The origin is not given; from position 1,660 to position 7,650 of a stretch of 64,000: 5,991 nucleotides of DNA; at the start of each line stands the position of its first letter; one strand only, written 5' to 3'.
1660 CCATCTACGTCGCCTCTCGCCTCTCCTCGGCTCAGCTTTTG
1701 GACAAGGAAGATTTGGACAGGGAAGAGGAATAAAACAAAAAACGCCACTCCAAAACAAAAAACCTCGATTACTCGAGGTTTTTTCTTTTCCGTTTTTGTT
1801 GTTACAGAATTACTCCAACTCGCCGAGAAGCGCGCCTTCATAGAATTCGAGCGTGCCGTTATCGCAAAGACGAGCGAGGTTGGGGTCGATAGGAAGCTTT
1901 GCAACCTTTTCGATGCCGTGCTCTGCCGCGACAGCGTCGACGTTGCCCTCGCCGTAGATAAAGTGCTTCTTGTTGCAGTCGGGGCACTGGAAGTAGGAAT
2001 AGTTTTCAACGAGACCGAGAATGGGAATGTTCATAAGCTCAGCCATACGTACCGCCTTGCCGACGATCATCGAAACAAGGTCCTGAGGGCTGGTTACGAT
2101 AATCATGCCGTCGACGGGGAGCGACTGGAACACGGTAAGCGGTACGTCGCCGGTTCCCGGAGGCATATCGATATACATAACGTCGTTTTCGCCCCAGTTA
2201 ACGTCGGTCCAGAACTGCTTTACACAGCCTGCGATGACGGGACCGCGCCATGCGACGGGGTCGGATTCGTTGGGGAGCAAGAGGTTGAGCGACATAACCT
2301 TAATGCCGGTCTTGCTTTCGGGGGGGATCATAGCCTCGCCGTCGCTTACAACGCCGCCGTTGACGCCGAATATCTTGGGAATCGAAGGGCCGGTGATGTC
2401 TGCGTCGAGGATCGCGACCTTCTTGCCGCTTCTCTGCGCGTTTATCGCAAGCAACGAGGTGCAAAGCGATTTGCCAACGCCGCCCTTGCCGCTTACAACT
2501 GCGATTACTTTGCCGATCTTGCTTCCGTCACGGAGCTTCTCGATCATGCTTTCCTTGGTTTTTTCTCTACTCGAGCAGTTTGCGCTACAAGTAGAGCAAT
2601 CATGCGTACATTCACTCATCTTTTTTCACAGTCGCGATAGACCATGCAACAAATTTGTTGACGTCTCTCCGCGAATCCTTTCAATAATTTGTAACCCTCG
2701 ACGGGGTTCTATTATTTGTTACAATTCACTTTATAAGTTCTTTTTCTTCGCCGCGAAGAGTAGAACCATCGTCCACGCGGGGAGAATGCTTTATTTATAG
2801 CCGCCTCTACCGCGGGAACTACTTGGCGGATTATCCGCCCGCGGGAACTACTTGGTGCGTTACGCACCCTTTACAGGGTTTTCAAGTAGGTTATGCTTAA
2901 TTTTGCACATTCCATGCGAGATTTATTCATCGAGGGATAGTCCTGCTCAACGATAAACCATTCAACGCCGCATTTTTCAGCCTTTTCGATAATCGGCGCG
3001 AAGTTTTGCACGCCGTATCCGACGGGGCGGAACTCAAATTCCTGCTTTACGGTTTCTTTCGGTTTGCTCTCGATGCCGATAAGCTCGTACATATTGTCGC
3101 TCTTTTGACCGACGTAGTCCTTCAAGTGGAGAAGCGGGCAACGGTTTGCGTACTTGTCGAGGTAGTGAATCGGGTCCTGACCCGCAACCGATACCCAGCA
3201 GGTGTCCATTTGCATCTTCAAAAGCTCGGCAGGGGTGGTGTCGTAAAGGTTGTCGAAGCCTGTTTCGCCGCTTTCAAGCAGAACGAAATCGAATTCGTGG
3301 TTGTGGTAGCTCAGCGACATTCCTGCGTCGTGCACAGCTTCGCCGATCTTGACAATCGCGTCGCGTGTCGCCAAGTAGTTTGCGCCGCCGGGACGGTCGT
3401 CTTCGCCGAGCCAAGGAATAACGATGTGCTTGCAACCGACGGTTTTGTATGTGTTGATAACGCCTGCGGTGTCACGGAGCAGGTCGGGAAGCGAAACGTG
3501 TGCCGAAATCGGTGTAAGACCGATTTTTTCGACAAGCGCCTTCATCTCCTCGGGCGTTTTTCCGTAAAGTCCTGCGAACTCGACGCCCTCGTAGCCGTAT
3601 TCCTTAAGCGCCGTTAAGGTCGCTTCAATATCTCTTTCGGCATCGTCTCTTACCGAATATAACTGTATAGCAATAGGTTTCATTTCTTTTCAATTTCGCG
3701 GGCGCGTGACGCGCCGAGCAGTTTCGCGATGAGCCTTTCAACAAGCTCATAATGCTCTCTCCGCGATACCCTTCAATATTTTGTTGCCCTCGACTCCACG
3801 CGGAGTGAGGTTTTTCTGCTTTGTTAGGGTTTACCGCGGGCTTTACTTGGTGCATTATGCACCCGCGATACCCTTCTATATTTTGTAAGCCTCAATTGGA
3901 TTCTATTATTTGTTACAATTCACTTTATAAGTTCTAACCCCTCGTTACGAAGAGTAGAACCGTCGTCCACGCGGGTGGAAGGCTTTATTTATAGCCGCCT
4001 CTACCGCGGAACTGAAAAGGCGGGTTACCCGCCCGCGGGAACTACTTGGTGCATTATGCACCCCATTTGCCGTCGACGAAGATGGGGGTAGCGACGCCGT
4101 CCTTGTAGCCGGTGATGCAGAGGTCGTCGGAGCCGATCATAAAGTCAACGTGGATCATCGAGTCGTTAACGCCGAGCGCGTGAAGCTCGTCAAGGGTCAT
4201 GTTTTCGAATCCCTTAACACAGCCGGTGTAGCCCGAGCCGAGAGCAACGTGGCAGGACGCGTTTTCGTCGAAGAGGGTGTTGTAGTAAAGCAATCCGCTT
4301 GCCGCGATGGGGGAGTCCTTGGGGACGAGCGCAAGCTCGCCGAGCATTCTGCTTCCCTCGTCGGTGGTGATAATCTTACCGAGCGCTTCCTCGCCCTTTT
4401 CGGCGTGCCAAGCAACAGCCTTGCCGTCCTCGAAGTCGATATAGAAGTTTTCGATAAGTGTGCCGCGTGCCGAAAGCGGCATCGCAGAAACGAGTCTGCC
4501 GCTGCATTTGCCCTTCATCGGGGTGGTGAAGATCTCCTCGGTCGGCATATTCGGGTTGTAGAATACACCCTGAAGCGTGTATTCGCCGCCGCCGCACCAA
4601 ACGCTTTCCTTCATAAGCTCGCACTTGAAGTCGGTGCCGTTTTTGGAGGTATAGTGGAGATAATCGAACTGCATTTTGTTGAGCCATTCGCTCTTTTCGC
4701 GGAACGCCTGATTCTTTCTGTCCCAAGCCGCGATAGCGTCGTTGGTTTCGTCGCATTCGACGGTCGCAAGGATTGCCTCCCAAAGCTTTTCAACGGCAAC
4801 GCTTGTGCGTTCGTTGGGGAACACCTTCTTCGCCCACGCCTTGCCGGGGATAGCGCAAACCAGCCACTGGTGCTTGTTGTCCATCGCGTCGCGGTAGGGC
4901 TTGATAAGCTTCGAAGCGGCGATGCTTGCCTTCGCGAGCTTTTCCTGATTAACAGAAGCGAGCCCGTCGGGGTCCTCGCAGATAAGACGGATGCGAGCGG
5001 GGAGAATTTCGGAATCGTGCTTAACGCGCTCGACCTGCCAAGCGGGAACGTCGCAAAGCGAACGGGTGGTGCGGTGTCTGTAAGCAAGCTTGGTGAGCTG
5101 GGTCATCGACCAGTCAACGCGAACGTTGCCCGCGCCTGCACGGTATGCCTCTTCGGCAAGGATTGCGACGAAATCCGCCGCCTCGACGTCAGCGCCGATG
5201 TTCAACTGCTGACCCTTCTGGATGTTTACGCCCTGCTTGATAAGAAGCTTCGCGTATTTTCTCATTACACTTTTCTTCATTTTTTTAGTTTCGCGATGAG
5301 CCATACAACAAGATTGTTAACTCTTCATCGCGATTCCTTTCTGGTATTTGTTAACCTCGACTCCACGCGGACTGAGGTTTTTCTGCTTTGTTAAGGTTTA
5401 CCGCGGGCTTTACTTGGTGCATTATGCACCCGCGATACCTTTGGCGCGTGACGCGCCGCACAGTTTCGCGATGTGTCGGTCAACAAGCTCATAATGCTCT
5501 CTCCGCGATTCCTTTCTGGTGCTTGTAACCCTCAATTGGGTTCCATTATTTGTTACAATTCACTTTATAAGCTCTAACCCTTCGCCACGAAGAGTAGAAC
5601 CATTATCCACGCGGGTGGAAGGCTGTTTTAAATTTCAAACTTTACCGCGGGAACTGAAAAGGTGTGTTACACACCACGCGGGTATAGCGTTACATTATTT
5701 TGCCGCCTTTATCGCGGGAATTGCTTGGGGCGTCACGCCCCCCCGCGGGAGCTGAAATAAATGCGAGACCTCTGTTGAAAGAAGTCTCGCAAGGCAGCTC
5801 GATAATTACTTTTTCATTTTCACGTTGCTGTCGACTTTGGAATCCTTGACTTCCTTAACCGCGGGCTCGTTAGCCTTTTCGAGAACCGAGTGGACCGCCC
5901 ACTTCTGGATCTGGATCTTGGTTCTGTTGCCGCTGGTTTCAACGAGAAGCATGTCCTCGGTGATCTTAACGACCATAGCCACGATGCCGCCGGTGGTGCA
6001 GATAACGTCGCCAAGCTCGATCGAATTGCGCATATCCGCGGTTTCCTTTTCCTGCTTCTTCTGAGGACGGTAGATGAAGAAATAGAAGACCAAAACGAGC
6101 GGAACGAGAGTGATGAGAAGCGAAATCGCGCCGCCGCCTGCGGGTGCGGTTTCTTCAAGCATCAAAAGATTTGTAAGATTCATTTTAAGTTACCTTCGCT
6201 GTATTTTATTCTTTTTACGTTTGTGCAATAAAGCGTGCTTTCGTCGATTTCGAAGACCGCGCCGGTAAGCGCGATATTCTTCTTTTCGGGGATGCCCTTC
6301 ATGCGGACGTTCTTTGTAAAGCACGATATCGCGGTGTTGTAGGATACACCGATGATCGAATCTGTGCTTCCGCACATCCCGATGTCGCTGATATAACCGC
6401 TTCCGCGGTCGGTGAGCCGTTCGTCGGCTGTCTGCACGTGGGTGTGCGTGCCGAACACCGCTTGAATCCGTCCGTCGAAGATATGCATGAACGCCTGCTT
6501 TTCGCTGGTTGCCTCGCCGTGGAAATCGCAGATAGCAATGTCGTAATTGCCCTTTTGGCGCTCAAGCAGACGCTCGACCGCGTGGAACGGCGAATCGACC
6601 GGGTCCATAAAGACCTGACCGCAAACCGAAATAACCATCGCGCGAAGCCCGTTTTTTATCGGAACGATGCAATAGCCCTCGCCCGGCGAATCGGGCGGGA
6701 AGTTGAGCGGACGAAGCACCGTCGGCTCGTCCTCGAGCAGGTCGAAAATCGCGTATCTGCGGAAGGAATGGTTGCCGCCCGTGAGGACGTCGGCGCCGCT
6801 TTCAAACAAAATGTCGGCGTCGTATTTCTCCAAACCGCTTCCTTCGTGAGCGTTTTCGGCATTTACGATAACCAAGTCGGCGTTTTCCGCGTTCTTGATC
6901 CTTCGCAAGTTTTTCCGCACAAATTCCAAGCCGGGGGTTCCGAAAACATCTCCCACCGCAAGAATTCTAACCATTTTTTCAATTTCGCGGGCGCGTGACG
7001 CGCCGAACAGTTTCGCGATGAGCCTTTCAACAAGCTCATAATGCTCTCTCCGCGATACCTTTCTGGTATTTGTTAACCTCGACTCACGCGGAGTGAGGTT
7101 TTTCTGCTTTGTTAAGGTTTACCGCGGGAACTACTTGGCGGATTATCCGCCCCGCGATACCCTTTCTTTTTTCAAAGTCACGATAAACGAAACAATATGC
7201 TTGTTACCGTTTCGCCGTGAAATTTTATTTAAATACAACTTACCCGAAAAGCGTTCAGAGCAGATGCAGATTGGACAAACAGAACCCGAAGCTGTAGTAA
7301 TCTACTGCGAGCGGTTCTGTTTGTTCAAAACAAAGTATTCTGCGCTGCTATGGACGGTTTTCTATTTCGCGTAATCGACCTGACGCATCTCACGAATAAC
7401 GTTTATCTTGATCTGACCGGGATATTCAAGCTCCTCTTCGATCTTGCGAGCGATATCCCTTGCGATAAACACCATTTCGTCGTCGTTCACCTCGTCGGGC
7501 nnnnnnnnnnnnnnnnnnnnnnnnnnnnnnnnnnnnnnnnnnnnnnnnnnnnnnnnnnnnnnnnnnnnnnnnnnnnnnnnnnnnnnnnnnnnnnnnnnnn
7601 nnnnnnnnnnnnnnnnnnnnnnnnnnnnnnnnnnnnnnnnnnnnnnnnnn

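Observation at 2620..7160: Mosaic CGCG-anchored repeat family fills four consecutive intergenic gaps of a housekeeping gene string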

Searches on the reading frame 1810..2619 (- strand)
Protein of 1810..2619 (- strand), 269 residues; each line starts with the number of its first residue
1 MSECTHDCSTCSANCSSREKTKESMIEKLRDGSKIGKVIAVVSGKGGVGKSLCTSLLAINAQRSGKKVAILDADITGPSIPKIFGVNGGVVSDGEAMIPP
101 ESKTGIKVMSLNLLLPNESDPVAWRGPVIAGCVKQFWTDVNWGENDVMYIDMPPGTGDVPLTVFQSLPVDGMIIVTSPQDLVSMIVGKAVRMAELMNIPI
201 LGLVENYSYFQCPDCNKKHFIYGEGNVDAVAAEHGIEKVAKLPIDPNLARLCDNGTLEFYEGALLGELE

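Call 9: search_protein_families(library=pfam, proteins=[window:1810-2619:-])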
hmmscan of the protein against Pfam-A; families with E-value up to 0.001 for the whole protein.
window:1810-2619:- (269 aa): 4 families
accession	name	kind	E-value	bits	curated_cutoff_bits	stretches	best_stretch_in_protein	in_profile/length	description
PF10609.15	ParA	-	3.8e-84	282.4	27.1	1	35-256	2-223/246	NUBPL iron-transfer P-loop NTPase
PF01656.29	CbiA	-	2.2e-09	37.8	25.4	1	39-92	1-53/125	CobQ/CobB/MinD/ParA nucleotide binding domain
PF13614.12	AAA_31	-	4.3e-05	24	27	1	37-75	2-40/177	AAA domain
PF02374.21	ArsA_ATPase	-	0.00068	19.4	24.3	0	40-74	4-38/305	Anion-transporting ATPase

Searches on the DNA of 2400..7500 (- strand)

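Call 5: search_rna_families(source=window, start=2400, end=7500, threshold=evalue, max_evalue=5)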
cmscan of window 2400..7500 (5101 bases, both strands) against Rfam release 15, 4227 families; matches with E-value up to 5: 2.
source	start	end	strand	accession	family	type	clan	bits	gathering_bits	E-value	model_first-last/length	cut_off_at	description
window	5205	5293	+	RF00519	suhB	Gene; sRNA;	CL00108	20.7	41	0.64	1-77/77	no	Makes More Granules Regulator RNA (mmgR)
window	5622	5806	+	RF02778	FdoG1_thermometer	Cis-reg; thermoregulator;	-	15.6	50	1.5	1-193/193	no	FdoG-1 5' UTR thermometer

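Call 51: search_dna_similar(query=window:3684-4065:-, collection=plasmids, mode=distant, max_evalue=0.01)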
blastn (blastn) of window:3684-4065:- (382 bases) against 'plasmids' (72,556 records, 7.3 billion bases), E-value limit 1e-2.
No match.

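Call 52: search_dna_similar(query=window:3684-4065:-, collection=phages, mode=distant, max_evalue=0.01)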
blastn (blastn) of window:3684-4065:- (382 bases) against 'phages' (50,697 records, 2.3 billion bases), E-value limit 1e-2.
No match.
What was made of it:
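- Tried and rejected: BLAST of the full element against plasmids and phages gave no match (calls 51, 52).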

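Call 74: search_rna_families(sources=[L006, L009, L001, L007, L018], threshold=evalue, max_evalue=1)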
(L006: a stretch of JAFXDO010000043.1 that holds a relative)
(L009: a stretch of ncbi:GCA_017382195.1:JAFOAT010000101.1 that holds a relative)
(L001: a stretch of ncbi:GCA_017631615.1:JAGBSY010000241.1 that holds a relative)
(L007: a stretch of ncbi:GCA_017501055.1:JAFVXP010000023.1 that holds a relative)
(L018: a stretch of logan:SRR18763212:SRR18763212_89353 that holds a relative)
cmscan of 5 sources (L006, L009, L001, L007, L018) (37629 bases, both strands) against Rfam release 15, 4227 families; matches with E-value up to 1: 8.
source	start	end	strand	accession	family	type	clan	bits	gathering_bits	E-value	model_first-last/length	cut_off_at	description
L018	8443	8519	-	RF01706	Gut-1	Gene; sRNA;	-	67.2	50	1.8e-11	1-77/77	no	Gut-1 RNA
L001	5837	5911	+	RF01706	Gut-1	Gene; sRNA;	-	65.7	50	4.4e-11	1-77/77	no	Gut-1 RNA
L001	5719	5790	+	RF00005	tRNA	Gene; tRNA;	CL00001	60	29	1e-10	1-71/71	no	tRNA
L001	5932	6008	-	RF01706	Gut-1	Gene; sRNA;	-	45.5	50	5.5e-06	1-77/77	no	Gut-1 RNA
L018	8336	8424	+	RF01706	Gut-1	Gene; sRNA;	-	45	50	7.7e-06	1-77/77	no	Gut-1 RNA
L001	5795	5839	+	RF00900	mir-255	Gene; miRNA;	-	40.4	50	0.00031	1-59/59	no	mir-255 microRNA precursor family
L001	5793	5837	-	RF00900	mir-255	Gene; miRNA;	-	39.8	50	0.00046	1-59/59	no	mir-255 microRNA precursor family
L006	4832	4879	-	RF04343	Plastid-psbA-2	Cis-reg;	CL00153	25.6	55.8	0.92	1-60/60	no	Plastid-psbA-2 3UTR RNA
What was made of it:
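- On Any Rfam family (riboswitches, ribozymes, leaders, sRNAs, IS605/HEARO-type RNAs): Nothing overlaps the element in L006, L009, L001, L007 or L018 (call 74).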

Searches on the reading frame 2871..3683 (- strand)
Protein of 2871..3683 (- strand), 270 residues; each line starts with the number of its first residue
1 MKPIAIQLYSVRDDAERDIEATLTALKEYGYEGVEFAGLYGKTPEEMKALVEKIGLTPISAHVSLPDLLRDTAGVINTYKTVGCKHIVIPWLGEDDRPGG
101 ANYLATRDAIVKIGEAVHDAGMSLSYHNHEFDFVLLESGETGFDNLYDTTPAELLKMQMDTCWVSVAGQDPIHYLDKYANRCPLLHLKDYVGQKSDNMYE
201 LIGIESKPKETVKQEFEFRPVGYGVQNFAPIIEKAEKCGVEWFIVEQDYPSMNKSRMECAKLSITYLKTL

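Call 9: search_protein_families(library=pfam, proteins=[window:2871-3683:-])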
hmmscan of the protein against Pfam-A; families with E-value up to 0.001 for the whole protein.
window:2871-3683:- (270 aa): 1 family
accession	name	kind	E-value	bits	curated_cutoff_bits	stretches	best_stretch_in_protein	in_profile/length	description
PF01261.30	AP_endonuc_2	-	1.9e-14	54.4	31.1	1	24-256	2-235/249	Xylose isomerase-like TIM barrel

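Call 11: find_encoding_contigs(protein=window:2871-3683:-, flank=10000, max_places=10)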
Protein window:2871-3683:- (270 aa): no gene with exactly this product is on record in the collection.
